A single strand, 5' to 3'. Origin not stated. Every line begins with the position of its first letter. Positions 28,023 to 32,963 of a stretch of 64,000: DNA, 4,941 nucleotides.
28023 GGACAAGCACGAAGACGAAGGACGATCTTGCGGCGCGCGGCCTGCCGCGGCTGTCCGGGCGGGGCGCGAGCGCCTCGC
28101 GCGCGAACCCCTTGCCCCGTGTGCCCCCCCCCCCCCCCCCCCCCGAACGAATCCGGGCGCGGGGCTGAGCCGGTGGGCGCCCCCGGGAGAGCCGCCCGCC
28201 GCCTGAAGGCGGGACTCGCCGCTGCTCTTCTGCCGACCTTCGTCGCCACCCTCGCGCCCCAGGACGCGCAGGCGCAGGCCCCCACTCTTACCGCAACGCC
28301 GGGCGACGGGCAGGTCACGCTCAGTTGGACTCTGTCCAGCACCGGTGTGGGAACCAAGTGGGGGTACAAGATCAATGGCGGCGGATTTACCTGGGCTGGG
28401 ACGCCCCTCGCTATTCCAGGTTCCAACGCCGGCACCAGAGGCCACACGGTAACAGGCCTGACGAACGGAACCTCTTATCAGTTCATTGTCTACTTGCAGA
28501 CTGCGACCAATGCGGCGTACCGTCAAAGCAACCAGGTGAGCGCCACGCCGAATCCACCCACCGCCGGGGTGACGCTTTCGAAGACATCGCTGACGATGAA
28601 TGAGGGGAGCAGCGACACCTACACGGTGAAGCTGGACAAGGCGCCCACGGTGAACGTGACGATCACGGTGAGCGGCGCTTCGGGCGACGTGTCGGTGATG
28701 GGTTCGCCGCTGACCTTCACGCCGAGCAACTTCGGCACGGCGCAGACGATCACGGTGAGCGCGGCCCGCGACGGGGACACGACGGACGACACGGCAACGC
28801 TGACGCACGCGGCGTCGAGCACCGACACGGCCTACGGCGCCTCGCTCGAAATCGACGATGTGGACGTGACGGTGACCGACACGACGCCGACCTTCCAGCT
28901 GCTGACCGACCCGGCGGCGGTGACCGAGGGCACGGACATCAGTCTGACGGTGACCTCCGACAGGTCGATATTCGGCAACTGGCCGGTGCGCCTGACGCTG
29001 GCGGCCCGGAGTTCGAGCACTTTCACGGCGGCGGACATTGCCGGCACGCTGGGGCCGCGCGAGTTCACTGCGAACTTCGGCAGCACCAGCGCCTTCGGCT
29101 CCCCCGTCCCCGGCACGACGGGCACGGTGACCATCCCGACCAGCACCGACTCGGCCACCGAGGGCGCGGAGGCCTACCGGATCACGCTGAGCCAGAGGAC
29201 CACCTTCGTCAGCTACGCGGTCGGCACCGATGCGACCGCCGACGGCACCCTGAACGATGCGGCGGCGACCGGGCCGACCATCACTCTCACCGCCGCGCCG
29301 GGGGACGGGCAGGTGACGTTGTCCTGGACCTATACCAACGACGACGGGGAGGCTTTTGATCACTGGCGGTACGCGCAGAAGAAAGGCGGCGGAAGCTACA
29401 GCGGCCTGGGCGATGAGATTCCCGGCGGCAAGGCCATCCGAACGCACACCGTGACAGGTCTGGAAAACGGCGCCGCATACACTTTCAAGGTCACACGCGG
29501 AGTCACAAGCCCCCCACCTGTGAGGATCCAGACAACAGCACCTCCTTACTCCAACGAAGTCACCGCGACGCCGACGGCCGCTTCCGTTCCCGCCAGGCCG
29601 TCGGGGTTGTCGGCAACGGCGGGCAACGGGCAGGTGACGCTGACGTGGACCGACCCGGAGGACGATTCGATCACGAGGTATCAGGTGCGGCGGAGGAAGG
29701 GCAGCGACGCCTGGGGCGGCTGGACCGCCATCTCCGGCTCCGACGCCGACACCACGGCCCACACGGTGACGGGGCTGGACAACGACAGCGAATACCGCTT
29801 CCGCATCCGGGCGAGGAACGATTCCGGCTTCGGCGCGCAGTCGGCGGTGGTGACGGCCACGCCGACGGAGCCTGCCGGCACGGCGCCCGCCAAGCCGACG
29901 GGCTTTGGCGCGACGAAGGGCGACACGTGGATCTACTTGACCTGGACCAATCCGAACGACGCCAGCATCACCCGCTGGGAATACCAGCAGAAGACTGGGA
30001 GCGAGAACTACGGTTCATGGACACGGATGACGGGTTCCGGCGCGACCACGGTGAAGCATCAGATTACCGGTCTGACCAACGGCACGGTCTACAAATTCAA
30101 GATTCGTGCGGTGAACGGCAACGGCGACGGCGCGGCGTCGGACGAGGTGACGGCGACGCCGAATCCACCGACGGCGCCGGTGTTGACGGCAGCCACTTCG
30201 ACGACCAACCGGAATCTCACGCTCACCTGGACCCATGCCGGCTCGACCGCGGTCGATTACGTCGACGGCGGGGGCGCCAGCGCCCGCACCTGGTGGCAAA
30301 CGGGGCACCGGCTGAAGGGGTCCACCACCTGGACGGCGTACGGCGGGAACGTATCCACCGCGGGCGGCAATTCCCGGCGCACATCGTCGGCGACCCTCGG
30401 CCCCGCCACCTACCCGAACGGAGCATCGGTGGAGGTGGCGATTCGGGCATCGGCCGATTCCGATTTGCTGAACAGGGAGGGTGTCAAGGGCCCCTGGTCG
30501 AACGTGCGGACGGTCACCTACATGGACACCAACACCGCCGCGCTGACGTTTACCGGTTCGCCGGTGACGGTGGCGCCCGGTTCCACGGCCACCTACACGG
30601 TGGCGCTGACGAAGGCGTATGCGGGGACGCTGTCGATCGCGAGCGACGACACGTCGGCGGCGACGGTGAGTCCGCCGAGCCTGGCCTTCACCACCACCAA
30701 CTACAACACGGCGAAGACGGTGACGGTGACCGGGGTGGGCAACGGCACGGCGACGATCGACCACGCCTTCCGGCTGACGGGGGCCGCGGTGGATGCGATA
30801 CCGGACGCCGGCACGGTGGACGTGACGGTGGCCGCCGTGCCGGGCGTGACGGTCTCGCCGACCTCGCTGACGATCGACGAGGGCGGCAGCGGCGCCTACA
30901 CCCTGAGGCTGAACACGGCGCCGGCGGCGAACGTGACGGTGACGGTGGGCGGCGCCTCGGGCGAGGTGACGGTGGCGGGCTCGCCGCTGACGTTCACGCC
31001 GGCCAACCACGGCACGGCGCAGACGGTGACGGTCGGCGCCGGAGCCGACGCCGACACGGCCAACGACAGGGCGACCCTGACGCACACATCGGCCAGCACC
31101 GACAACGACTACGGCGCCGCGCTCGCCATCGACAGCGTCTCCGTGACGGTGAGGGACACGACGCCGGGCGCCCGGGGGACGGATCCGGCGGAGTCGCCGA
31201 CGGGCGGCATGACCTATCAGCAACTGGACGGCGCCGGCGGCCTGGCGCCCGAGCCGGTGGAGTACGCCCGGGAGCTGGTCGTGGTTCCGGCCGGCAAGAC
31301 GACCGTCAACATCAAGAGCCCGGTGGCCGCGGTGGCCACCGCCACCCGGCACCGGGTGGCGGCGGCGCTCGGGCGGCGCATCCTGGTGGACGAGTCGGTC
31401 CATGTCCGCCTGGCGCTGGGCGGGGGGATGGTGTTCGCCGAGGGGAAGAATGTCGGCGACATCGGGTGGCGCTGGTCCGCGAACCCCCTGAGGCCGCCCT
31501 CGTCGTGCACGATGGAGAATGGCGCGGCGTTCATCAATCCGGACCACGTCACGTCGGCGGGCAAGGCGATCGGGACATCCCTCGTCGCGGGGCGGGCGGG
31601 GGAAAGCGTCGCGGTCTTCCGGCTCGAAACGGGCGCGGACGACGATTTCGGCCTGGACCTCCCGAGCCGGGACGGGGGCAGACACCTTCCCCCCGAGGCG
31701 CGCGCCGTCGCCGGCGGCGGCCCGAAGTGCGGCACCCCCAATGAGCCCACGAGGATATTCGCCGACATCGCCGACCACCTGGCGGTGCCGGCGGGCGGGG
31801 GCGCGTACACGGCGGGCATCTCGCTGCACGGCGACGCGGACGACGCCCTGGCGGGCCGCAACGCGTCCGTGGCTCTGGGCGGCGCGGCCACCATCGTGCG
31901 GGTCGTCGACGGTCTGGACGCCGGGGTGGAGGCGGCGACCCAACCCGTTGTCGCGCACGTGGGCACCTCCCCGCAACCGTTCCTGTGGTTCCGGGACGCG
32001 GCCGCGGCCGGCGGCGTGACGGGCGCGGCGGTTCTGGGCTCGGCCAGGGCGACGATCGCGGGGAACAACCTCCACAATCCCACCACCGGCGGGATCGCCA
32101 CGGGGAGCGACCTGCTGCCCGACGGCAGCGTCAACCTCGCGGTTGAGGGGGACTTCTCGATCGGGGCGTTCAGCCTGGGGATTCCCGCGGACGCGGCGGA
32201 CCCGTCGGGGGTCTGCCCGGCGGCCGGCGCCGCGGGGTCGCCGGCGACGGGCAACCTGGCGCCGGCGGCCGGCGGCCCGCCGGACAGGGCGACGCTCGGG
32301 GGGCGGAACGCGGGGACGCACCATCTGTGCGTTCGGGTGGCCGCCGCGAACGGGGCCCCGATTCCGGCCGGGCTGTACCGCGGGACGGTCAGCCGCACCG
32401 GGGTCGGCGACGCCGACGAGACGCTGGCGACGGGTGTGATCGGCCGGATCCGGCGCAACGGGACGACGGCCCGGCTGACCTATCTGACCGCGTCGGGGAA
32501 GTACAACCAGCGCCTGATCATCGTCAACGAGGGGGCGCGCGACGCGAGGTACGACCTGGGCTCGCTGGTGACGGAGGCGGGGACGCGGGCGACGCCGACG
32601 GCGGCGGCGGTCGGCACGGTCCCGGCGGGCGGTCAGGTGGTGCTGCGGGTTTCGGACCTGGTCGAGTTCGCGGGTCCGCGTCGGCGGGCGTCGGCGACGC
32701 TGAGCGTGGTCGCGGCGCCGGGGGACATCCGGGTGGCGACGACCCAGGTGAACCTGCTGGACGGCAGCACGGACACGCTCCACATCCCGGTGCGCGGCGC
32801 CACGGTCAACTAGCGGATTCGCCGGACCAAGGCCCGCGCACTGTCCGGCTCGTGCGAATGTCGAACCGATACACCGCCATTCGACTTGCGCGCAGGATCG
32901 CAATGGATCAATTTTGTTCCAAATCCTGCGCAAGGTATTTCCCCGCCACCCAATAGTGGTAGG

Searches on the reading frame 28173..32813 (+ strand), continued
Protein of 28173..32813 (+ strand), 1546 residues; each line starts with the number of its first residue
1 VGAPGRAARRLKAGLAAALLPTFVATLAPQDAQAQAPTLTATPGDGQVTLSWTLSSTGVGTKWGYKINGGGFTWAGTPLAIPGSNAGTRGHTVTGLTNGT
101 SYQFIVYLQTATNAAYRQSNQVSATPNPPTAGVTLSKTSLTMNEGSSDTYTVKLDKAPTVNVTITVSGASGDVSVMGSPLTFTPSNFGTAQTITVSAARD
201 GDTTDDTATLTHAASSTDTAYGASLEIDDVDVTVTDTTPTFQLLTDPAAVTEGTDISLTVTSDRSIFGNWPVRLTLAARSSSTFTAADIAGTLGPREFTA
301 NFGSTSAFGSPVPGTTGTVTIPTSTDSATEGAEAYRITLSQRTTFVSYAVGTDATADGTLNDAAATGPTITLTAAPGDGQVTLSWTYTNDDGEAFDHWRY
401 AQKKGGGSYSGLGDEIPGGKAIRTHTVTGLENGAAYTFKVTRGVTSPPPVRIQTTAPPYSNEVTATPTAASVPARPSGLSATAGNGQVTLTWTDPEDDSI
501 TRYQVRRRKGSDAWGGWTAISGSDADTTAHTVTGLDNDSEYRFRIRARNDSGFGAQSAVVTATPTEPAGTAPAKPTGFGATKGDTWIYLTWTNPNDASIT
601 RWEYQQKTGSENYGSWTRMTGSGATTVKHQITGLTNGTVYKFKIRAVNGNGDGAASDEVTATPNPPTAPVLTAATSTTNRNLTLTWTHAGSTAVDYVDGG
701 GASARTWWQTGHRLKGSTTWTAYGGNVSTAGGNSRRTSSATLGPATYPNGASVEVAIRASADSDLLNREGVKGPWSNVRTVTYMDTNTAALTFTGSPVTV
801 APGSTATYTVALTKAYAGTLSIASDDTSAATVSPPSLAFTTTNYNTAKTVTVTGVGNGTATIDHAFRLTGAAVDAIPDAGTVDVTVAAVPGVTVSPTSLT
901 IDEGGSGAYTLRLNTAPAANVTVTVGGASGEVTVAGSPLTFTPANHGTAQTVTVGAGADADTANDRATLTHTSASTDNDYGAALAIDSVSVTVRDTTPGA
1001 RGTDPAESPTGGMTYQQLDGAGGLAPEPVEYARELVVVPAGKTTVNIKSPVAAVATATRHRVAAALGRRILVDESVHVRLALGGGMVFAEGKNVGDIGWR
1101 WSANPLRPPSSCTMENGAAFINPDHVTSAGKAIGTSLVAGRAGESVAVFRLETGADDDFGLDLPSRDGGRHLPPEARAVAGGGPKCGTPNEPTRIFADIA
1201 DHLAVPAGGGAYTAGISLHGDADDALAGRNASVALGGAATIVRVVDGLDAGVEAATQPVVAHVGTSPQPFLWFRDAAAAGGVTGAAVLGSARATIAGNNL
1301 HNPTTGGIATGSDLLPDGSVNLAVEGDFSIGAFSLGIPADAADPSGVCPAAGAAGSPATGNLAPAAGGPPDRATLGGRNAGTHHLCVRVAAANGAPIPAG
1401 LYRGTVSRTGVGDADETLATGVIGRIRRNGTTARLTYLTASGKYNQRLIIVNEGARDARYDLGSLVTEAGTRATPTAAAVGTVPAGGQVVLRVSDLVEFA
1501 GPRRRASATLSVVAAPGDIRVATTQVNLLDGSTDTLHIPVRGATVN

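Call 13: find_encoding_contigs(protein=P0001, flank=3000, max_places=10)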
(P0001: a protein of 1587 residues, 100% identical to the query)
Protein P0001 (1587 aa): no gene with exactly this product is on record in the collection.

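Call 14: find_encoding_contigs(protein=P0002, flank=3000, max_places=10)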
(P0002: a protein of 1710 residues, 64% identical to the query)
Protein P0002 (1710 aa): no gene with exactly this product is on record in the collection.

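Call 15: find_encoding_contigs(protein=P0004, flank=3000, max_places=10)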
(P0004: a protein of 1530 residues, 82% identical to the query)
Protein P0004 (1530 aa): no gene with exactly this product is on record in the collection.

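Call 16: find_encoding_contigs(protein=P0003, flank=3000, max_places=10)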
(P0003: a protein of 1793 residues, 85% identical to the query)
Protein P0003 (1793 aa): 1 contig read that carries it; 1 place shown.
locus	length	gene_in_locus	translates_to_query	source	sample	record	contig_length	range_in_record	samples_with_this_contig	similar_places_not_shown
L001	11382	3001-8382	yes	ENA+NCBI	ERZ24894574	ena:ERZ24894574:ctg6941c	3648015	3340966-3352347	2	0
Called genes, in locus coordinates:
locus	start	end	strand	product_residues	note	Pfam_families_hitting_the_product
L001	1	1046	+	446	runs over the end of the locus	PF00072:Response_reg, PF00158:Sigma54_activat, PF14532:Sigma54_activ_2, PF07728:AAA_5, PF25601:AAA_lid_14, PF02954:HTH_8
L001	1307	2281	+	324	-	-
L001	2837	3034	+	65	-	-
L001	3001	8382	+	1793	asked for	PF22433:MtxA_IG-like (faint), PF25059:FN3_DSCAM-DSCAML_C (faint), PF00041:fn3, PF01108:Tissue_fac (faint), PF00041:fn3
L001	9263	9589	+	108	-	-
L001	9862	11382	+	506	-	PF00140:Sigma70_r1_2, PF04542:Sigma70_r2, PF04539:Sigma70_r3, PF04545:Sigma70_r4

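Call 18: find_encoding_contigs(protein=P0035, flank=3000, max_places=5)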
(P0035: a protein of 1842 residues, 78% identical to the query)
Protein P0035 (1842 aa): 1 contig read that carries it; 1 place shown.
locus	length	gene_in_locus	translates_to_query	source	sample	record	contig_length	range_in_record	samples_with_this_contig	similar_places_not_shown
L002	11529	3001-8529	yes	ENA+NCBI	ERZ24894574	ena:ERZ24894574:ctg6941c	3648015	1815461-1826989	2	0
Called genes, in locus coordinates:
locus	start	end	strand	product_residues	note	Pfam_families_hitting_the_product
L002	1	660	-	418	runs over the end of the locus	PF07690:MFS_1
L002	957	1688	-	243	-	-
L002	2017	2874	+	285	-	-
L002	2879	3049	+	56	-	-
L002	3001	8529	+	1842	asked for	PF16656:Pur_ac_phosph_N (faint), PF22433:MtxA_IG-like (faint), PF23376:Fn3_VIN3 (faint), PF25059:FN3_DSCAM-DSCAML_C (faint), PF00041:fn3 (weak), PF01108:Tissue_fac (faint), PF00041:fn3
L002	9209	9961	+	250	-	-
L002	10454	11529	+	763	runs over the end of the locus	PF22085:NorB_cytochrome_c-like, PF00115:COX1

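Call 19: find_encoding_contigs(protein=P0065, flank=3000, max_places=5)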
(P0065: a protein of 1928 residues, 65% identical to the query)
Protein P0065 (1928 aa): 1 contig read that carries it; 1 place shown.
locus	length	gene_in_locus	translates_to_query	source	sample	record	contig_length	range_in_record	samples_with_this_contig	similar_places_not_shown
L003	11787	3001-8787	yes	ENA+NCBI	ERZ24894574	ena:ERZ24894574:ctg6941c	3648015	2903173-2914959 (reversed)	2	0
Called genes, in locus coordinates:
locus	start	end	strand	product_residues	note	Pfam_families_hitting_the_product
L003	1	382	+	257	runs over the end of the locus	PF02616:SMC_ScpA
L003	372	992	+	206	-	PF04079:SMC_ScpB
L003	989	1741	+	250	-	PF01479:S4, PF00849:PseudoU_synth_2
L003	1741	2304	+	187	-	PF14803:Zn_ribbon_Nudix, PF00293:NUDIX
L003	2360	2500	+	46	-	PF08534:Redoxin (weak), PF00578:AhpC-TSA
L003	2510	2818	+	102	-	PF00578:AhpC-TSA, PF08534:Redoxin (weak)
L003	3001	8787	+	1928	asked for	PF22433:MtxA_IG-like (faint), PF25059:FN3_DSCAM-DSCAML_C (faint), PF00041:fn3 (weak), PF01108:Tissue_fac (faint), PF07495:Y_Y_Y (faint), PF00041:fn3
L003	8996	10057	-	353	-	PF01571:GCV_T, PF08669:GCV_T_C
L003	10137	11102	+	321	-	PF00126:HTH_1, PF03466:LysR_substrate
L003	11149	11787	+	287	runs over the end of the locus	PF12974:Phosphonate-bd, PF09084:NMT1 (weak), PF16868:NMT1_3 (faint)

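Call 20: find_encoding_contigs(protein=P0058, flank=3000, max_places=5)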
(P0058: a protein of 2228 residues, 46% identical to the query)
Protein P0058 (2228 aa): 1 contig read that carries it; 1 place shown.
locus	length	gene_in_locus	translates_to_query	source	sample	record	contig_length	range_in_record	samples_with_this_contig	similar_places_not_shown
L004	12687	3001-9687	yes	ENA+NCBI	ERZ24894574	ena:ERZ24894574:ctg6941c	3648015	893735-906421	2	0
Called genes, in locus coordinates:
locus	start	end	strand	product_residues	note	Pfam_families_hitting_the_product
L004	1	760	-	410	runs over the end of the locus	PF13173:AAA_14, PF13635:DUF4143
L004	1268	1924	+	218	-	PF00484:Pro_CA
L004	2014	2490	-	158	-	PF00174:Oxidored_molyb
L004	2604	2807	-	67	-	-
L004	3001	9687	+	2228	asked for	PF10179:NDNF (faint), PF16656:Pur_ac_phosph_N (faint), PF16893:fn3_2 (faint), PF21605:CRLF2-like_D2 (faint), PF23376:Fn3_VIN3 (faint), PF00041:fn3 (weak), PF00041:fn3, PF00041:fn3, +3 more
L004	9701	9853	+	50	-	-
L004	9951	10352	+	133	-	-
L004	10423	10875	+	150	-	PF00034:Cytochrom_C, PF13442:Cytochrome_CBB3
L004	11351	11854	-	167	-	-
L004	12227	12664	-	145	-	PF01475:FUR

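Call 30: find_encoding_contigs(protein=P0011, flank=2000, max_places=6)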
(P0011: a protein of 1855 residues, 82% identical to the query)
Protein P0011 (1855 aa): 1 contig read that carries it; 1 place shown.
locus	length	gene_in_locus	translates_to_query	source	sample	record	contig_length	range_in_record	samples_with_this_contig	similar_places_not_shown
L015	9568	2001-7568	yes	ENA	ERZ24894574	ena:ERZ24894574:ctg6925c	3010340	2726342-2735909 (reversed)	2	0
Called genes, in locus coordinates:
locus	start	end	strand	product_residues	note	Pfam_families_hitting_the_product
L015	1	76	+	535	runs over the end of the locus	PF00009:GTP_EFTU, PF01926:MMR_HSR1 (weak), PF22042:EF-G_D2, PF16658:RF3_C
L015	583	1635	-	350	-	-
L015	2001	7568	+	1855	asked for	PF16389:DUF4998 (faint), PF16656:Pur_ac_phosph_N (faint), PF10179:NDNF (faint), PF25059:FN3_DSCAM-DSCAML_C (faint), PF17766:fn3_6 (faint), PF00041:fn3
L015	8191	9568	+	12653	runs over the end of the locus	-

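Call 31: find_encoding_contigs(protein=P0026, flank=2000, max_places=6)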
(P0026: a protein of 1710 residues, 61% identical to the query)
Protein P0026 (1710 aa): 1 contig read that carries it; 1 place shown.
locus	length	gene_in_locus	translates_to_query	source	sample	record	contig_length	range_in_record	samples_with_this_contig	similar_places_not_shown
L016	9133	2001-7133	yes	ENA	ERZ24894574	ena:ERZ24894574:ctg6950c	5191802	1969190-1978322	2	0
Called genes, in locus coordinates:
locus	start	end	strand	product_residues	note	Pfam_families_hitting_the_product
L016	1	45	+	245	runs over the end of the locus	PF00227:Proteasome (weak)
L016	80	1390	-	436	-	PF01946:Thi4 (weak), PF01266:DAO, PF01494:FAD_binding_3 (faint)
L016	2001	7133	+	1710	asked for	PF16656:Pur_ac_phosph_N (faint), PF16893:fn3_2 (faint), PF25059:FN3_DSCAM-DSCAML_C (faint), PF17766:fn3_6 (faint), PF00041:fn3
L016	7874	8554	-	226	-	PF00117:GATase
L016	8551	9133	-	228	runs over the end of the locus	-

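Call 37: search_protein_families(library=ncbifam, proteins=[window:28173-32813:+], max_evalue=0.00001)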
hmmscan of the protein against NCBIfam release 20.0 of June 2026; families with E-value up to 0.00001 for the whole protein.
window:28173-32813:+ (1546 aa): 0 families

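Call 43: search_protein_families(library=pfam, proteins=[L015:583-1635:-], max_evalue=0.01)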
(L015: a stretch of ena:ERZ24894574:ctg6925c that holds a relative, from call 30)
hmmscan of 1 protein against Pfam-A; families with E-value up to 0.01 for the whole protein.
L015:583-1635:- (350 aa): 4 families
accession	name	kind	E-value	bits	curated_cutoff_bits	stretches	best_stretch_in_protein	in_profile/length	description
PF13551.12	HTH_29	-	6.1e-05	23.5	28.1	1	22-44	26-48/64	Winged helix-turn helix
PF13565.12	HTH_32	-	0.00045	21.1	33.7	1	24-85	1-60/73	Homeodomain-like domain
PF13518.12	HTH_28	-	0.0017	18.8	25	1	22-44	26-48/52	Helix-turn-helix domain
PF13384.12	HTH_23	-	0.0059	16.8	24.6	0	22-41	31-50/50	Homeodomain-like domain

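Call 47: find_encoding_contigs(protein=P0010, flank=1500, max_places=4)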
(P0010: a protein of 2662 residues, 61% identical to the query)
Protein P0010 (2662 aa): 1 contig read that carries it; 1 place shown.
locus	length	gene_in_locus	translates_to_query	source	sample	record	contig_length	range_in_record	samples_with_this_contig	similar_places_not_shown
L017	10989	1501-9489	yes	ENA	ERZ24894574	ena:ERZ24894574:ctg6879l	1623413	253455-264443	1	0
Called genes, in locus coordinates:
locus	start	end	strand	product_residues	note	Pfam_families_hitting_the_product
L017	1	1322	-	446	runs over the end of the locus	PF13191:AAA_16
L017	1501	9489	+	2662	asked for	PF00041:fn3 (weak), PF00041:fn3, PF00041:fn3, PF03160:Calx-beta (weak), PF00041:fn3, PF03160:Calx-beta, PF05345:He_PIG, PF22352:K319L-like_PKD, +8 more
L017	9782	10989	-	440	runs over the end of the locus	PF13191:AAA_16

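Call 48: find_encoding_contigs(protein=P0098, flank=1500, max_places=4)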
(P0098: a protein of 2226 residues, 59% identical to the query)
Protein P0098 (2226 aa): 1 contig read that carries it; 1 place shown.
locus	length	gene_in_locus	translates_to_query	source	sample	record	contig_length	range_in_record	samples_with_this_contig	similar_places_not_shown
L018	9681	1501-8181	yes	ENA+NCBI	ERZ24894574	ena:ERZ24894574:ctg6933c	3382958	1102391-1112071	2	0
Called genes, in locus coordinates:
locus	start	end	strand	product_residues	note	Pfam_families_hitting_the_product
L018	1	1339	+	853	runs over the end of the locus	PF00311:PEPcase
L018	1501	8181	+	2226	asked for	PF16656:Pur_ac_phosph_N (faint), PF25059:FN3_DSCAM-DSCAML_C (faint), PF17766:fn3_6 (faint), PF00041:fn3, PF01108:Tissue_fac (weak), PF00041:fn3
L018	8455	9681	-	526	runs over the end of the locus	-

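Call 68: list_cluster_members(proteins=[P0001, P0121, P0002, P0004, P0003])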
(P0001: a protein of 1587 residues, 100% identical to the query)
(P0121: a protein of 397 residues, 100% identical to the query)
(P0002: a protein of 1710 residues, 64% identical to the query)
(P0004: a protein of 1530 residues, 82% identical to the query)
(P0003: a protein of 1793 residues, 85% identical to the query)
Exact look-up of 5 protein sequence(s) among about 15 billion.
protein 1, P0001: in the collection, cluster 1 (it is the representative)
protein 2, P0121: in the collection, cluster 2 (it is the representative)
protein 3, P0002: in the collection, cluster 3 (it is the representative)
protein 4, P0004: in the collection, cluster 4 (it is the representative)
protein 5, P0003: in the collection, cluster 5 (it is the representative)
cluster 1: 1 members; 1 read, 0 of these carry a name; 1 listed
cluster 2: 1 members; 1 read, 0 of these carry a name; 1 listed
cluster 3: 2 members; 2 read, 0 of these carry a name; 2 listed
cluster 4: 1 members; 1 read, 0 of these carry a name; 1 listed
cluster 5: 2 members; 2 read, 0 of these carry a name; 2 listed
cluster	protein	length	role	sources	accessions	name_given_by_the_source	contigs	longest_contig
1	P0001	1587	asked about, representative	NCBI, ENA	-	-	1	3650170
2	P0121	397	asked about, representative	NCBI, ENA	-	-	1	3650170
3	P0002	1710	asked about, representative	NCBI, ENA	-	-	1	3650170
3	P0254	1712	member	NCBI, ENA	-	-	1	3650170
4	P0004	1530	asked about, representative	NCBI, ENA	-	-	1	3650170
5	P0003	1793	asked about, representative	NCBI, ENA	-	-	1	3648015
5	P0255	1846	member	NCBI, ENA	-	-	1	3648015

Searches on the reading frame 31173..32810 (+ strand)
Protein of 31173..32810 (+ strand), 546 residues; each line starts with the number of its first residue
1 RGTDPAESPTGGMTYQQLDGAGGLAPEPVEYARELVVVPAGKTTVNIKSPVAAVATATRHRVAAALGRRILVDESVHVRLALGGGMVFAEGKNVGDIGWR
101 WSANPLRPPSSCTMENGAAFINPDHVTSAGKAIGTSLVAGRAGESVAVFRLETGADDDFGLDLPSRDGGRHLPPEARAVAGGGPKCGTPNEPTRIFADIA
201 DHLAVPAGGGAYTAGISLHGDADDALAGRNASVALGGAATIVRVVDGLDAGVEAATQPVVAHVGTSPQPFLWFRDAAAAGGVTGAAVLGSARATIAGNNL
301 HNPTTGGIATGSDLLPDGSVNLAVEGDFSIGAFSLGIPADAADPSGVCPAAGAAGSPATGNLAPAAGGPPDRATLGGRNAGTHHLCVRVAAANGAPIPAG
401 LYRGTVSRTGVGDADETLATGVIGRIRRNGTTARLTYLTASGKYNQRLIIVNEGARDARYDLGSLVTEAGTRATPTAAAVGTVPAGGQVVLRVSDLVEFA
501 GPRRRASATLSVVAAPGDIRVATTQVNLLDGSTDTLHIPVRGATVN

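Call 52: search_solved_structures(query=window:31173-32810:+, max_evalue=0.01)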
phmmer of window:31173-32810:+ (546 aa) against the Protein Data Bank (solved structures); distinct sequences matched with E-value up to 0.01: 0.
